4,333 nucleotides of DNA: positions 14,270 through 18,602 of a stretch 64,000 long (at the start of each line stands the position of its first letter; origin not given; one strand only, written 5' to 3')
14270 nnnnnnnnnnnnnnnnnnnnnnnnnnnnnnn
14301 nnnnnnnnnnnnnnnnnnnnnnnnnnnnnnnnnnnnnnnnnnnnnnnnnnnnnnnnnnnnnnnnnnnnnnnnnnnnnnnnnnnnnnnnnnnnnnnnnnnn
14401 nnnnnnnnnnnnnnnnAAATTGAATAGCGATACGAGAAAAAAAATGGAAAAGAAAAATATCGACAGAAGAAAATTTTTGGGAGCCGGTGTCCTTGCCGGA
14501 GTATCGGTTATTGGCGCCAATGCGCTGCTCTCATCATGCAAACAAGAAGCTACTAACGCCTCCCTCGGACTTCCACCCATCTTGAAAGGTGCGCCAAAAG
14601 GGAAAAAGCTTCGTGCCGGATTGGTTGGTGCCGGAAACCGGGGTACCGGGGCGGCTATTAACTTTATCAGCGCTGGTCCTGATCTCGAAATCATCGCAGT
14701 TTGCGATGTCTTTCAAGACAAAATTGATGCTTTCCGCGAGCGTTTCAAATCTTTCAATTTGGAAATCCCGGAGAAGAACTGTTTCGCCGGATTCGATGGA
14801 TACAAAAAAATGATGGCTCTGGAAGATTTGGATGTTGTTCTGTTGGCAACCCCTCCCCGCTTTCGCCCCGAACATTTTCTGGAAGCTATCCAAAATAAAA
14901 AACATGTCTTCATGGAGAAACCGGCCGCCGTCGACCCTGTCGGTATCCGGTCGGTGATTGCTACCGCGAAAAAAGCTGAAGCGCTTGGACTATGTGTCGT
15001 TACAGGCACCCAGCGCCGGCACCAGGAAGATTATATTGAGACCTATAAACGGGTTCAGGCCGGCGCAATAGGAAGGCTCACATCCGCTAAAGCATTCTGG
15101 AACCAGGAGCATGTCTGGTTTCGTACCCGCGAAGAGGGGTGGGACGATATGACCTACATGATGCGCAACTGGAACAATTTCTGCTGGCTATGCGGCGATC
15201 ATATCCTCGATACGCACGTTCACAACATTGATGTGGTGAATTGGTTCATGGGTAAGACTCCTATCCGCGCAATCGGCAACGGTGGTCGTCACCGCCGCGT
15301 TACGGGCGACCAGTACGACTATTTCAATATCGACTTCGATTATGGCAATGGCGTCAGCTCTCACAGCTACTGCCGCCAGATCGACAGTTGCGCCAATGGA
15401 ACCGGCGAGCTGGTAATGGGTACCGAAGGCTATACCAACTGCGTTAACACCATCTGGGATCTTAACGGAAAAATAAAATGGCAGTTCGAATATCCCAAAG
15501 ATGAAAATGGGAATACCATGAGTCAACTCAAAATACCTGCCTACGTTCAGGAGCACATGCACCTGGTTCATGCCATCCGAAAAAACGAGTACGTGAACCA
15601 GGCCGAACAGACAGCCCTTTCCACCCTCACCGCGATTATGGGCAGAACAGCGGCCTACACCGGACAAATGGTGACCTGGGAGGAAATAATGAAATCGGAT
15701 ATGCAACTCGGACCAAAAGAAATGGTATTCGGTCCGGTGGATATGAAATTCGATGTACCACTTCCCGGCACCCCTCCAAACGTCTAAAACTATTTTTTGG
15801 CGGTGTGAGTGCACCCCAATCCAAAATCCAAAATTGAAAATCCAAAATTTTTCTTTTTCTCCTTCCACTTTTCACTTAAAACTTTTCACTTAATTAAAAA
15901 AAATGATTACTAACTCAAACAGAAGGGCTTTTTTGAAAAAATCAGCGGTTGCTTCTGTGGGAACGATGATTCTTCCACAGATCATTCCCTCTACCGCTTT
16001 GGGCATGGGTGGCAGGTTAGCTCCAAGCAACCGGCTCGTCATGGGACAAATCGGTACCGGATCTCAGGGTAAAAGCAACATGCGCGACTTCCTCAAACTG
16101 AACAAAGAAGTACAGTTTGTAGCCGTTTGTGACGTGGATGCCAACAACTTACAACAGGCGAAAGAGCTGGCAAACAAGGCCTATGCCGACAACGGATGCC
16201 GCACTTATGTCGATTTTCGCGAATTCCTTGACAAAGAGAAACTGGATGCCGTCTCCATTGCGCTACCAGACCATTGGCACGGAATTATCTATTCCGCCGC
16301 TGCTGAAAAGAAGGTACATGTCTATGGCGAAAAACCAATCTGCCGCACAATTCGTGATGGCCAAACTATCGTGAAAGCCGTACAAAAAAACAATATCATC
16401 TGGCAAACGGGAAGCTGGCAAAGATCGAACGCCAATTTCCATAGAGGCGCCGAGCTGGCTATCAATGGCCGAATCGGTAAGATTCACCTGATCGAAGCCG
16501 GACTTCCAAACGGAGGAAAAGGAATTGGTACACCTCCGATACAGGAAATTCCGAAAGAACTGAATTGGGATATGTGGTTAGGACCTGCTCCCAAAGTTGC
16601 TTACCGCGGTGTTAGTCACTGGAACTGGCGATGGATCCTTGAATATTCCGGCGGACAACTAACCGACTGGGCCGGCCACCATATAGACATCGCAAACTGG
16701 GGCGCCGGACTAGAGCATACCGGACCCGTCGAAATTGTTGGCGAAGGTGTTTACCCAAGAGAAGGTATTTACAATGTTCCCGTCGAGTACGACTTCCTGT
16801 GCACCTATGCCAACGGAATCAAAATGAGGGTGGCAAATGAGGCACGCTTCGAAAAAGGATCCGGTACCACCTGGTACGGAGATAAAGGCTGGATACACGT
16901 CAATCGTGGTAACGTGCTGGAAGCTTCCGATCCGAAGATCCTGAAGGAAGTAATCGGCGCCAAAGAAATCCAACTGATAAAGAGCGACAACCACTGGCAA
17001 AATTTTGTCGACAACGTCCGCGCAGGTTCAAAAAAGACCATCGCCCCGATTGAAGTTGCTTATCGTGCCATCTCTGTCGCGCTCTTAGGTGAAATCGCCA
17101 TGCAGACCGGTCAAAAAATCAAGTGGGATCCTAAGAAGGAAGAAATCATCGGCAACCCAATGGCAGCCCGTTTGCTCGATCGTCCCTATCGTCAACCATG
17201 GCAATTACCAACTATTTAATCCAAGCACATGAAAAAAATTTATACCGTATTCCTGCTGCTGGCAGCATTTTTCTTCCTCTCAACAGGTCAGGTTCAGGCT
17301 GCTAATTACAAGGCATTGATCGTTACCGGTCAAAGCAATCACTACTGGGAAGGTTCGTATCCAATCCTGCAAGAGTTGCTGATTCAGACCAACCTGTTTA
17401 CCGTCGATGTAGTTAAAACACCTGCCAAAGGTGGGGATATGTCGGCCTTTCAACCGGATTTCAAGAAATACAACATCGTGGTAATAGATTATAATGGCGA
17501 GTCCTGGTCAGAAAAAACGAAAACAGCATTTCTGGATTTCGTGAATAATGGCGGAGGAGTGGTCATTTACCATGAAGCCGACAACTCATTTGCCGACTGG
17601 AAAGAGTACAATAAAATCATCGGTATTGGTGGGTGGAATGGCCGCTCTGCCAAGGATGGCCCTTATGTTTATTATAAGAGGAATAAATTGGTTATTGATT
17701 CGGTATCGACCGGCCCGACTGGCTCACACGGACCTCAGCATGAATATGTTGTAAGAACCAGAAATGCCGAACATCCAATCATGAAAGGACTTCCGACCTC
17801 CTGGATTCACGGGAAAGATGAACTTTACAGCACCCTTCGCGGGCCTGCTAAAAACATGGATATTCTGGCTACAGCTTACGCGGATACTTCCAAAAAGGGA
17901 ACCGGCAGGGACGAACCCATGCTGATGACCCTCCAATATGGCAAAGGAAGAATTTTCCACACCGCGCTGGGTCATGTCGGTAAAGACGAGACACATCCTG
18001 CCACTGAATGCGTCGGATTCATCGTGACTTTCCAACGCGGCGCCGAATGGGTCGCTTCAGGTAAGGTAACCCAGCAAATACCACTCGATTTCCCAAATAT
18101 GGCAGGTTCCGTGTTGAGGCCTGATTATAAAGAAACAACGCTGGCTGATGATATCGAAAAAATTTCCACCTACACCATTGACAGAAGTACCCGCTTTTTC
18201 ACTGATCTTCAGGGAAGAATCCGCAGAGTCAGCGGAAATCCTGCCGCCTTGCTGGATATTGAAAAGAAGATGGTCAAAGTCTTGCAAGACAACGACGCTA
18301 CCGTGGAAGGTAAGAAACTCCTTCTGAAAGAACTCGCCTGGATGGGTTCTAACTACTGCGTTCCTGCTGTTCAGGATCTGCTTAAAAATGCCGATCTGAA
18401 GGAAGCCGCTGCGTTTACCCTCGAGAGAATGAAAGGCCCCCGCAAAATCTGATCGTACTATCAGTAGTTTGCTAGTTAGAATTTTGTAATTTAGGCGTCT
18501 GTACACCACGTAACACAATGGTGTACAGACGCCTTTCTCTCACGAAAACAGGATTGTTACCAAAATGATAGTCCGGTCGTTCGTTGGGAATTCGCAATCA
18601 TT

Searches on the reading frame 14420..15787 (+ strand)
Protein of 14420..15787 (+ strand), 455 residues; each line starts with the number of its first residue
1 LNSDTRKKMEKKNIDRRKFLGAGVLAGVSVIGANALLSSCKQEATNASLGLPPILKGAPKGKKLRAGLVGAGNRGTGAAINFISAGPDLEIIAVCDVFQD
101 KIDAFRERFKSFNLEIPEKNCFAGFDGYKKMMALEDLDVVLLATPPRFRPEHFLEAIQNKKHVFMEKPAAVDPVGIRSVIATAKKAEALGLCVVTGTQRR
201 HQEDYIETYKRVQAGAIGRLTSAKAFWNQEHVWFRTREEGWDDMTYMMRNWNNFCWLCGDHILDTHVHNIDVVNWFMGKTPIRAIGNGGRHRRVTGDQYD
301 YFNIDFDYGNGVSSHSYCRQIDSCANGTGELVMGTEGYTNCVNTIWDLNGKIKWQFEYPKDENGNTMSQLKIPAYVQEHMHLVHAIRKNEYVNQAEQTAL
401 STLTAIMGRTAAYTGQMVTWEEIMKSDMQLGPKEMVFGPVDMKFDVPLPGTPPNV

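Call 3: search_protein_families(library=pfam, proteins=[window:14420-15787:+], max_evalue=0.01)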
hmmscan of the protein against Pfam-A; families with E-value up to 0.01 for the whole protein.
window:14420-15787:+ (455 aa): 4 families
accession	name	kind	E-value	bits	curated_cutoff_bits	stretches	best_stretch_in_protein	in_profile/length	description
PF01408.29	GFO_IDH_MocA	-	8e-16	59.2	24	1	65-188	2-114/120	Oxidoreductase family, NAD-binding Rossmann fold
PF22725.1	GFO_IDH_MocA_C3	-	4.2e-08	33.7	27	1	210-337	6-121/124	GFO/IDH/MocA C-terminal domain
PF03807.23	F420_oxidored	-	0.00011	23.1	21.6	1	67-152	3-75/94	NADP oxidoreductase coenzyme F420-dependent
PF02894.22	GFO_IDH_MocA_C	-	0.0003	21.1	22.9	1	211-340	3-128/218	Oxidoreductase family, C-terminal alpha/beta domain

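Call 4: search_protein_families(library=ncbifam, proteins=[window:14420-15787:+], max_evalue=0.01)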
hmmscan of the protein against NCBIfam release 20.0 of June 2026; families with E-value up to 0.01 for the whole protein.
window:14420-15787:+ (455 aa): 7 families
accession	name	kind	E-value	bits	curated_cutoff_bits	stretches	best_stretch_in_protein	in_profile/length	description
TIGR04380.1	myo_inos_iolG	equivalog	4.4e-22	78.4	355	1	64-289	2-197/330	inositol 2-dehydrogenase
NF040723.1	UDP-GlcNAcDh_Arch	equivalog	3.3e-12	46.5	450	1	64-224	1-145/302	UDP-N-acetylglucosamine 3-dehydrogenase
NF052679.1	InsChiInosDhIolG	equivalog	3.3e-09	36.2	540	1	64-219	3-147/343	bifunctional inositol 2-dehydrogenase/D-chiro-inositol 1-dehydrogenase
NF058561.1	BT_2158_fam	equivalog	1.9e-08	33.4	750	1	62-254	34-211/487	glycoside 3-dehydrogenase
NF052479.1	LevoglcsnDh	equivalog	1.9e-05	23.5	650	1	126-230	63-164/386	levoglucosan dehydrogenase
NF008607.0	PRK11579.1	subfamily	0.0011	18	330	1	63-229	4-154/346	oxidoreductase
NF041392.1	XylDh_Gfo6_Halo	equivalog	0.0071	15.2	350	0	63-223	16-166/350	D-xylose 1-dehydrogenase Gfo6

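Call 37: search_solved_structures(query=window:14420-15787:+, max_evalue=0.001, show_alignments=1)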
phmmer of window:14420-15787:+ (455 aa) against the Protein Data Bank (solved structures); distinct sequences matched with E-value up to 0.001: 36.
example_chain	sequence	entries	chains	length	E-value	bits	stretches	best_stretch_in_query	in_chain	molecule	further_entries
3cea_A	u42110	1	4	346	2.5e-11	46.3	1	62-286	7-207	Myo-inositol 2-dehydrogenase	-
3moi_A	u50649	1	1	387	6.9e-11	44.8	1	63-237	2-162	Probable dehydrogenase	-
4mkx_A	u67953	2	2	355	7e-09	38.2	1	60-281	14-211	Inositol dehydrogenase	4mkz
4n54_A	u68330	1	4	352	9.6e-09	37.7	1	62-281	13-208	Inositol dehydrogenase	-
3ec7_A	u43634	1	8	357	1.1e-08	37.6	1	61-219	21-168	Putative Dehydrogenase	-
6o15_A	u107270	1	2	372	9.2e-08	34.5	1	131-290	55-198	Uncharacterized oxidoreductase YjhC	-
9m3d_B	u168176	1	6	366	1.7e-07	33.6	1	63-226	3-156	DgpA1 from W974-1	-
3ezy_A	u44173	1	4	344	8.7e-07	31.3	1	63-219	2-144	Dehydrogenase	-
3q2k_A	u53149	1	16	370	9.3e-07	31.2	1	61-279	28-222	oxidoreductase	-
3e18_A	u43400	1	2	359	1.5e-06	30.5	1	62-351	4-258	oxidoreductase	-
5a02_A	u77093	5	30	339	1.8e-06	30.2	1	90-223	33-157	ALDOSE-ALDOSE OXIDOREDUCTASE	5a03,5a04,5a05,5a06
7xr9_A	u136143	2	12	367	1.9e-06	30.2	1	62-233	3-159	DgpA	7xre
3mz0_A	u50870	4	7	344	1.3e-05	27.5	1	64-218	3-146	Inositol 2-dehydrogenase/D-chiro-inositol 3-dehydrogenase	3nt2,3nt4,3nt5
8tdi_L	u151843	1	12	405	1.3e-05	27.4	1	63-313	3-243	P2B11 Glucuronide-3-dehydrogenase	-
6z3b_B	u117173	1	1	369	1.6e-05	27.1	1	131-308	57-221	Gfo/Idh/MocA family oxidoreductase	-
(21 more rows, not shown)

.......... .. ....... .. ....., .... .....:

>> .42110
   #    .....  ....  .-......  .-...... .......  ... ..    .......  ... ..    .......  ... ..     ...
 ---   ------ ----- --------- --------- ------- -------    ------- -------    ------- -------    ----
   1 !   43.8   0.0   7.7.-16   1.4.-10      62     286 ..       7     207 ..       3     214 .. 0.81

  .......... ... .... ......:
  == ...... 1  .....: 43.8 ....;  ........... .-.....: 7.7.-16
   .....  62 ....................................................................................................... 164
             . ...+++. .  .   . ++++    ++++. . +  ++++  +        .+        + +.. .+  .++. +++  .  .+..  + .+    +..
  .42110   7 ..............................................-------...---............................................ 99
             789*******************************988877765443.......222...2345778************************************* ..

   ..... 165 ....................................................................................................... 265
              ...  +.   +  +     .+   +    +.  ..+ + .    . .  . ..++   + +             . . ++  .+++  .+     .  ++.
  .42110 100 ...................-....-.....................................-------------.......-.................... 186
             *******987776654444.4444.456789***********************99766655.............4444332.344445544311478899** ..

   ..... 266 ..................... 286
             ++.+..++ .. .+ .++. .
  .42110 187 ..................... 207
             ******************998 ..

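Call 75: find_related_loci(query=A2, collection=metagenome_contigs, flank=8000)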
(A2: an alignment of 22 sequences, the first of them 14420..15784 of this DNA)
Query A2 (455 aa) in metagenome_contigs; peptide patterns used: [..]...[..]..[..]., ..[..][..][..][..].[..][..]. (x = any residue, [..] = any of these).
600 stretches matched a pattern (row limit reached: there are more); 579 encode a relative of the query (tblastn E <= 1e-3); the best 80 are kept; 80 distinct loci.
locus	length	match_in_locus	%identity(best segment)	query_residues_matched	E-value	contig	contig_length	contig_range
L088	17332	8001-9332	80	12-455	0e+0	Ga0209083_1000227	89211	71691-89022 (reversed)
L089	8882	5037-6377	76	7-455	0e+0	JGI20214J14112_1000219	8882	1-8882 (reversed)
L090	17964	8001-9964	77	10-452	0e+0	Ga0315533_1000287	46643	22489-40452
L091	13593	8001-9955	76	12-452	0e+0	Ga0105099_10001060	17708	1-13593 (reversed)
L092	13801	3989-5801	76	12-452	0e+0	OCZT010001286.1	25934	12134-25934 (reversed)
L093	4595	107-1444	76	7-452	0e+0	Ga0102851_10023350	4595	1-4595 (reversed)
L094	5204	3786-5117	73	12-452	0e+0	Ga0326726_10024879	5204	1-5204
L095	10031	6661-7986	63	9-451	0e+0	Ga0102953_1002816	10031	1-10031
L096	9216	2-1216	67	45-450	0e+0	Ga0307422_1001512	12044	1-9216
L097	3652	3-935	81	142-452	0e+0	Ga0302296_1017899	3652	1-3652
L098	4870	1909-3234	57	10-451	0e+0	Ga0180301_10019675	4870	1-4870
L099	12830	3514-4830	52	16-454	4e-159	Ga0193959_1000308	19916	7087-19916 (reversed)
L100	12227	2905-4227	51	9-450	2e-155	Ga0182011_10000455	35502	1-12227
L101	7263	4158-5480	52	11-450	1e-155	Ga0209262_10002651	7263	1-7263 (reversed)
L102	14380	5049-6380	50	8-452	5e-155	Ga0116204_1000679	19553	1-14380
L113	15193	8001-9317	49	3-455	7e-141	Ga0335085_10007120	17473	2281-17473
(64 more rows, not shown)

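Call 83: search_protein_families(library=ncbifam, proteins=[L113:4442-6004:+], max_evalue=0.001)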
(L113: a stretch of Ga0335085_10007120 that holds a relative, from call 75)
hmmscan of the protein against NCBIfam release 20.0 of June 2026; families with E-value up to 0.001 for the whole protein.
L113:4442-6004:+ (521 aa): 13 families
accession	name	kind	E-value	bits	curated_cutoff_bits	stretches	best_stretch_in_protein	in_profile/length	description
NF051459.1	pyoverdine_PvdO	equivalog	2e-33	115.7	500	1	220-471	35-264/280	dihydropyoverdine dehydrogenase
TIGR03525.2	GldK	equivalog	7.7e-26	91.3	350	2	312-470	221-390/408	T9SS ring complex lipoprotein PorK/GldK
TIGR03153.1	cytochr_NrfH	equivalog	1.3e-16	60.9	134.2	1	21-174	4-138/138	cytochrome c nitrite reductase small subunit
TIGR03440.2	egtB_TIGR03440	equivalog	2.2e-16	60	360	2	311-469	274-398/413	ergothioneine biosynthesis protein EgtB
TIGR02162.1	torC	equivalog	1.9e-15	57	478.2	1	5-186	4-190/387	pentaheme c-type cytochrome TorC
NF011606.0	PRK15032.1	equivalog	1.6e-14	53.9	455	1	4-174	4-179/390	pentaheme c-type cytochrome TorC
NF041186.1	SenA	equivalog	3.3e-14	53.1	420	1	215-352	164-306/382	selenoneine synthase SenA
TIGR02161.1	napC_nirT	subfamily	4.2e-13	49.6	310.6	1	14-174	14-179/185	periplasmic nitrate (or nitrite) reductase c-type cytochrome, NapC/NirT family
NF007906.0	PRK10617.1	equivalog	1.6e-12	47.7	349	1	15-174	24-188/200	cytochrome c-type protein NapC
TIGR03524.1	GldJ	equivalog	2.4e-10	39.7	458.2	1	329-351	257-279/559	gliding motility lipoprotein GldJ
TIGR02171.1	Fb_sc_TIGR02171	subfamily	4.5e-09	34.9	544.35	1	333-468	156-261/912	TIGR02171 family lipoprotein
TIGR04344.1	ovoA_Nterm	equivalog_domain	1.5e-07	30.7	400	1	316-471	300-432/444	5-histidylcysteine sulfoxide synthase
TIGR03530.1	GldJ_short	equivalog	6.4e-06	25.3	382.9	0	334-351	208-225/396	gliding motility lipoprotein GldJ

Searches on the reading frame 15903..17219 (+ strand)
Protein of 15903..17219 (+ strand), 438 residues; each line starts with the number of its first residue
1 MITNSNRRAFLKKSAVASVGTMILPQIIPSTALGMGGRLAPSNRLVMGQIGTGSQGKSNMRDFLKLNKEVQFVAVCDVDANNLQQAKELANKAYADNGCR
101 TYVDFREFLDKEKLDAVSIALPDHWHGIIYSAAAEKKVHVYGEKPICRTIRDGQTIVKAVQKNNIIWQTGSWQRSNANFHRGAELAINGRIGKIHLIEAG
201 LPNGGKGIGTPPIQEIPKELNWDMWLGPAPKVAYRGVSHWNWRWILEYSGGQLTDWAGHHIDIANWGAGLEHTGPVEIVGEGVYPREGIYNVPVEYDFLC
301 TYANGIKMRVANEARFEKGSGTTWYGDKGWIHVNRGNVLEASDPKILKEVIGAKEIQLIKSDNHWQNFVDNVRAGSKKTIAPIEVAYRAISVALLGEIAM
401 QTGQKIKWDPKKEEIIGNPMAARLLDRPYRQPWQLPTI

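Call 3: search_protein_families(library=pfam, proteins=[window:15903-17219:+], max_evalue=0.01)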
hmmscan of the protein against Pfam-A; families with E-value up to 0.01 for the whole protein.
window:15903-17219:+ (438 aa): 3 families
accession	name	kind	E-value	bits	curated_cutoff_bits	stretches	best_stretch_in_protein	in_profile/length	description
PF19051.5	GFO_IDH_MocA_C2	-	3.8e-22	79.5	23.3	1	212-434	44-253/254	Oxidoreductase family, C-terminal alpha/beta domain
PF01408.29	GFO_IDH_MocA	-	1.5e-16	61.6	24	1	49-168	5-117/120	Oxidoreductase family, NAD-binding Rossmann fold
PF22725.1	GFO_IDH_MocA_C3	-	4.3e-06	27.2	27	1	238-331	31-123/124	GFO/IDH/MocA C-terminal domain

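Call 4: search_protein_families(library=ncbifam, proteins=[window:15903-17219:+], max_evalue=0.01)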
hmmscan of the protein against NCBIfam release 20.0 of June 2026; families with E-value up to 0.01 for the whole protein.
window:15903-17219:+ (438 aa): 7 families
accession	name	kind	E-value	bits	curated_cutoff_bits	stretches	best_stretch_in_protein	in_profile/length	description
NF058561.1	BT_2158_fam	equivalog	8e-44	150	750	1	6-272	1-259/487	glycoside 3-dehydrogenase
NF040723.1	UDP-GlcNAcDh_Arch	equivalog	1.8e-21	76.9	450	1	47-198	3-145/302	UDP-N-acetylglucosamine 3-dehydrogenase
TIGR04380.1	myo_inos_iolG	equivalog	4.2e-19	68.6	355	1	47-198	4-149/330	inositol 2-dehydrogenase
NF052479.1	LevoglcsnDh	equivalog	1.5e-10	40.4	650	1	82-194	41-154/386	levoglucosan dehydrogenase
NF058563.1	BT_2159_fam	equivalog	2e-09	37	650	1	47-197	3-146/350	disaccharide 3-dehydrogenase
NF052679.1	InsChiInosDhIolG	equivalog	5.1e-09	35.6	540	1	45-199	3-153/343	bifunctional inositol 2-dehydrogenase/D-chiro-inositol 1-dehydrogenase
NF041392.1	XylDh_Gfo6_Halo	equivalog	2e-06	26.9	350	1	80-196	49-165/350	D-xylose 1-dehydrogenase Gfo6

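Call 38: search_solved_structures(query=window:15903-17219:+, max_evalue=0.001)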
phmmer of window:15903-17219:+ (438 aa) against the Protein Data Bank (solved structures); distinct sequences matched with E-value up to 0.001: 36.
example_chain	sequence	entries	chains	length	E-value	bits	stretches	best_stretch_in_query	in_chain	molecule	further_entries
8tdf_A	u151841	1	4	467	5.8e-26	94.5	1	37-264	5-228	Dehydrogenase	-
8tdh_A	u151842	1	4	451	8.8e-24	87.3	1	49-264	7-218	Predicted dehydrogenases and related proteins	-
3cea_A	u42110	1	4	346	1.5e-11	47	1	48-196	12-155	Myo-inositol 2-dehydrogenase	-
3ezy_A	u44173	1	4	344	3.5e-11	45.8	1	46-198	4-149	Dehydrogenase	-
3ec7_A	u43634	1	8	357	2.2e-09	39.8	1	45-197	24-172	Putative Dehydrogenase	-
7xr9_A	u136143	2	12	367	4.7e-09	38.8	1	44-195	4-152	DgpA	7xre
3q2k_A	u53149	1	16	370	8.1e-09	38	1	43-198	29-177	oxidoreductase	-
3ip3_A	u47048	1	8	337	1.3e-08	37.3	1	100-198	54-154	Oxidoreductase, putative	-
6a3f_A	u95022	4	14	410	4.3e-08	35.6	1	44-175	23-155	Putative dehydrogenase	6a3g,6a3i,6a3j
9m3d_B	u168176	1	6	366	2.1e-07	33.3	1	43-200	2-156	DgpA1 from W974-1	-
3m2t_A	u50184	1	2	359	3.9e-07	32.4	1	46-170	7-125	Probable dehydrogenase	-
9m37_A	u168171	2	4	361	7.4e-07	31.5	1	46-201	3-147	P581a DgpA2 and isoorientin complex structure | Gfo/Idh/MocA family protein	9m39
7d5m_A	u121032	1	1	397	1.1e-06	31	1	100-204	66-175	Oxidoreductase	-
7d5n_A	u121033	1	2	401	1.1e-06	31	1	100-204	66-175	Oxidoreductase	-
1zh8_A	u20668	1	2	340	2.7e-06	29.7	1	41-192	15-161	oxidoreductase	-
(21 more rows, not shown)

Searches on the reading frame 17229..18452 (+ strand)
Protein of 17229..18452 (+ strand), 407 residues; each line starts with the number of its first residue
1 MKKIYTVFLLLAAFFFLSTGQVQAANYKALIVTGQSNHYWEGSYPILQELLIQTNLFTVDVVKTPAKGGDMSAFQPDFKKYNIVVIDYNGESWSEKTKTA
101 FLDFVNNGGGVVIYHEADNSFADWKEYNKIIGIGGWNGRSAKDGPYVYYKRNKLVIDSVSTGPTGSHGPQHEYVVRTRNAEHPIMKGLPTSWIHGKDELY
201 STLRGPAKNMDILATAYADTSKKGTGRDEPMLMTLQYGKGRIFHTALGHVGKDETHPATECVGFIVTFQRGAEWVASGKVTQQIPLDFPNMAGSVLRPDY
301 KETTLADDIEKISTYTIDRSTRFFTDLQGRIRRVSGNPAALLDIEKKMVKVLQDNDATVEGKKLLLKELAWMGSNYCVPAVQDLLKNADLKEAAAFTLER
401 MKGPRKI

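Call 3: search_protein_families(library=pfam, proteins=[window:17229-18452:+], max_evalue=0.01)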
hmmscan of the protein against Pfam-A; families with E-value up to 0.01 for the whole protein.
window:17229-18452:+ (407 aa): 3 families
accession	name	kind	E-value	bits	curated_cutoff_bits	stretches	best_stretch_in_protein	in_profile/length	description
PF06283.17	ThuA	-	9.2e-26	91.8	33.4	1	28-257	1-196/209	Trehalose utilisation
PF24157.1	DUF7408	-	0.0066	16.9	27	0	78-122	35-79/174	Domain of unknown function (DUF7408)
PF09960.14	DUF2194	-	0.0068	15.2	30.4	1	59-134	61-137/582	Uncharacterised protein conserved in bacteria (DUF2194)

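Call 4: search_protein_families(library=ncbifam, proteins=[window:17229-18452:+], max_evalue=0.01)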
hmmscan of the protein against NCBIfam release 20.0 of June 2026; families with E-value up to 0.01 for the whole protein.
window:17229-18452:+ (407 aa): 0 families
